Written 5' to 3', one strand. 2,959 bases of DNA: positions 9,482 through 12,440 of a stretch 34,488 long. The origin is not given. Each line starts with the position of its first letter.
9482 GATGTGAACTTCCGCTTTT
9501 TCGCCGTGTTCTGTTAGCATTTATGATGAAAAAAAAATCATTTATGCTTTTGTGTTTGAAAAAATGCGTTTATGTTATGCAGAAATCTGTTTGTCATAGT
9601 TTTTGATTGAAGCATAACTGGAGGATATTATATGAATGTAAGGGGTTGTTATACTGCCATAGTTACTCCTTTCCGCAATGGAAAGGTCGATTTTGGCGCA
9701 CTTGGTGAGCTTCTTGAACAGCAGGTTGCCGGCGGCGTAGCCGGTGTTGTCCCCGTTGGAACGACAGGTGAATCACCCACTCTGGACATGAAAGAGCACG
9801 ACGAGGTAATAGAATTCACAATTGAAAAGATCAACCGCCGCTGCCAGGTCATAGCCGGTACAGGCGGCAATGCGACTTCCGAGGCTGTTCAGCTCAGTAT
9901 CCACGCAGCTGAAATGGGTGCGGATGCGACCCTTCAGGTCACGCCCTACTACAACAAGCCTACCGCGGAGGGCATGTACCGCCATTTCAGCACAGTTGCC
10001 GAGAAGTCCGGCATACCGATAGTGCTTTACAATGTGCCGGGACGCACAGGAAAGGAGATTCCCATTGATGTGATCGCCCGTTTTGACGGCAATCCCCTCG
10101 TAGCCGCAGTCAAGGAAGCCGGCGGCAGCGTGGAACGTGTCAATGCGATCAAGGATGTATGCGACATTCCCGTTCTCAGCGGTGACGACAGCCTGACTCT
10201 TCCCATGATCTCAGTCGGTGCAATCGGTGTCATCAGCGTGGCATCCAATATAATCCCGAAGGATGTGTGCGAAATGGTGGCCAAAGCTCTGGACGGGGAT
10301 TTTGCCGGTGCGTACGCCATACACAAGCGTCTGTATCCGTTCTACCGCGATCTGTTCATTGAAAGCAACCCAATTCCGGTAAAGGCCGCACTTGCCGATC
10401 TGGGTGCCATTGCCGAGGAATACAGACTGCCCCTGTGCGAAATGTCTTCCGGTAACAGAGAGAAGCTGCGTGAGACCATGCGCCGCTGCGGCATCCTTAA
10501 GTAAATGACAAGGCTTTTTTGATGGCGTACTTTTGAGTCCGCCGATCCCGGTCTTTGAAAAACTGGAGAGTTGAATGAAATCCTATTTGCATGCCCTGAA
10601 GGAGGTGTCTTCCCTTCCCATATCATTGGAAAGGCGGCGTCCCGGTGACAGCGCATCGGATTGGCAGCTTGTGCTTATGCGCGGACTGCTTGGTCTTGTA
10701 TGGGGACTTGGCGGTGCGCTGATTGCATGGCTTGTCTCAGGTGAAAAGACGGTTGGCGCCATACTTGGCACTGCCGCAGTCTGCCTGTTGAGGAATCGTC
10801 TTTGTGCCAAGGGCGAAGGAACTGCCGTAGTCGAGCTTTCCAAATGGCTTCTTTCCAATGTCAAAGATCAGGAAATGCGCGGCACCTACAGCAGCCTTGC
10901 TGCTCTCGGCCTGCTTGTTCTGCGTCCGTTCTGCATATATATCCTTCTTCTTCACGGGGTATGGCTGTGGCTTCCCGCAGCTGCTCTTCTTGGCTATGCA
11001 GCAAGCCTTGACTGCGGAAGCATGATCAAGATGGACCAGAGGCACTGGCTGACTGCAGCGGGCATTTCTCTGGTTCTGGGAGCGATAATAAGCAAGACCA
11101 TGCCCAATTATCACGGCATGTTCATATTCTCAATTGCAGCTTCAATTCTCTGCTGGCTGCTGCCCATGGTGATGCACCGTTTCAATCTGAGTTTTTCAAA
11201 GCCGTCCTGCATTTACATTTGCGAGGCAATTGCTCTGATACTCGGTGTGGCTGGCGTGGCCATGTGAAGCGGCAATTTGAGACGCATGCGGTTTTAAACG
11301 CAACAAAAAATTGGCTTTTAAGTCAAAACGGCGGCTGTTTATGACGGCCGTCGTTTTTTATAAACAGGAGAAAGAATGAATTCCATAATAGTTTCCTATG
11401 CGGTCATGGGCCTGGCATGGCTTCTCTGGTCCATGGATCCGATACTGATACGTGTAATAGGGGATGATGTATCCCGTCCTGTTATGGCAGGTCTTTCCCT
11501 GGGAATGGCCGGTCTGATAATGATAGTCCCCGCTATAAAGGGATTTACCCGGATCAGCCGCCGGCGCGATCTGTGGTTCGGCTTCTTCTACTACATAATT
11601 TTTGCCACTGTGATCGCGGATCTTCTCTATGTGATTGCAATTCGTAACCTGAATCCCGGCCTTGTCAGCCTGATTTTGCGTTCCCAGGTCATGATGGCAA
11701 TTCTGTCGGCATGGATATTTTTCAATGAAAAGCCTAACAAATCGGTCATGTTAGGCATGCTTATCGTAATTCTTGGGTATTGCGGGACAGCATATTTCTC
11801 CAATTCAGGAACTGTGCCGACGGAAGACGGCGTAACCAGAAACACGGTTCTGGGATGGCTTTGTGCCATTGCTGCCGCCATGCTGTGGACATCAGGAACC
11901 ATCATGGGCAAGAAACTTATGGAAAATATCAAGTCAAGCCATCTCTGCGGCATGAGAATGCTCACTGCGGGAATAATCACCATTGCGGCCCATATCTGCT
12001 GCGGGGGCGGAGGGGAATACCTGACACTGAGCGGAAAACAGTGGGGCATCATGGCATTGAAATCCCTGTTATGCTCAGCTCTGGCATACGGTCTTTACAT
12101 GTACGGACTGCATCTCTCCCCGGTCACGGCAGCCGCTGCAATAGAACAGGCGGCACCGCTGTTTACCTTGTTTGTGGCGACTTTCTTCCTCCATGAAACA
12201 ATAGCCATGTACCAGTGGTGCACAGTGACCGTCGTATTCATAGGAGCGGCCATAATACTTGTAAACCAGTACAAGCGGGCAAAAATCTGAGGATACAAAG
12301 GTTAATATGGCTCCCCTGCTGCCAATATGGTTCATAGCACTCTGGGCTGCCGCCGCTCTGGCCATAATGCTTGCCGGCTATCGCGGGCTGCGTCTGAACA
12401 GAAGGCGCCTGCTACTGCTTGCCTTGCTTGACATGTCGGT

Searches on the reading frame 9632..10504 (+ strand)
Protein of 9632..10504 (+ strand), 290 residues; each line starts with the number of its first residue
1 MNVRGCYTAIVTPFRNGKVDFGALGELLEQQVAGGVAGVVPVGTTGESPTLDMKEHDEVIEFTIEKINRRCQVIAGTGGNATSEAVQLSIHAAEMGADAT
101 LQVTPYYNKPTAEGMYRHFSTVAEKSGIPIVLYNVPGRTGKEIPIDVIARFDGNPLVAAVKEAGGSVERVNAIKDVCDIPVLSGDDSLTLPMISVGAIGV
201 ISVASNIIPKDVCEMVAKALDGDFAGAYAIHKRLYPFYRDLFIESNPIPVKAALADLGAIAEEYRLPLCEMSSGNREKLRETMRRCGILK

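Call 12: search_protein_families(library=pfam, proteins=[window:9632-10504:+], max_evalue=0.001)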
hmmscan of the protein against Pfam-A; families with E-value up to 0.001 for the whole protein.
window:9632-10504:+ (290 aa): 1 family
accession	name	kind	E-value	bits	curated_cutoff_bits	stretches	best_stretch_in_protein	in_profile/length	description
PF00701.28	DHDPS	-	6.1e-84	281.6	22.1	1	3-283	2-286/289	Dihydrodipicolinate synthetase family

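Call 56: search_protein_families(library=ncbifam, proteins=[window:9632-10504:+], max_evalue=0.00001)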
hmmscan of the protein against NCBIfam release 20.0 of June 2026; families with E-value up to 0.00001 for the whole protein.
window:9632-10504:+ (290 aa): 7 families
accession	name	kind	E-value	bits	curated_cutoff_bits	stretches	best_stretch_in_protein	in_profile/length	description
TIGR00674.1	dapA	equivalog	1.4e-105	352.2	206.15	1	6-284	2-284/286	4-hydroxy-tetrahydrodipicolinate synthase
TIGR02313.1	HpaI-NOT-DapA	exception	1.2e-71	240.9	396.7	1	4-289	2-292/294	2,4-dihydroxyhept-2-ene-1,7-dioic acid aldolase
NF003164.0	PRK04147.1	equivalog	1.1e-31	110.2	281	1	2-283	3-287/294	N-acetylneuraminate lyase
TIGR00683.1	nanA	equivalog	1.5e-28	99.9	382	1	4-232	2-233/293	N-acetylneuraminate lyase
NF040954.1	Arch_KDGaldase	equivalog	2.3e-25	89.5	390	1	8-230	5-224/288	bifunctional 2-dehydro-3-deoxy-phosphogluconate/2-dehydro-3-deoxy-6-phosphogalactonate aldolase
NF002958.0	PRK03620.1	subfamily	5.4e-25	87.8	278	1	11-284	19-297/307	5-dehydro-4-deoxyglucarate dehydratase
TIGR03249.1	KdgD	equivalog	2.7e-16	59.6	373.95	1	10-209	16-218/299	5-dehydro-4-deoxyglucarate dehydratase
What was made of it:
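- Tried and rejected: It is a true DapA (352 bits against a cut-off of 206, call 56).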

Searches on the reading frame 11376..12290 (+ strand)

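Call 12: search_protein_families(library=pfam, proteins=[window:11376-12290:+], max_evalue=0.001)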
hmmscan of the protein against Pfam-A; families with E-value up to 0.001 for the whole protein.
window:11376-12290:+ (304 aa): 2 families
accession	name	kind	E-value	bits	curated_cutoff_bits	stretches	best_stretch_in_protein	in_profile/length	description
PF00892.27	EamA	-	2.5e-39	135.1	28.2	2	159-295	2-134/135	EamA-like transporter family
PF03151.22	TPT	-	0.00048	20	30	0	33-211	29-201/291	Triose-phosphate Transporter family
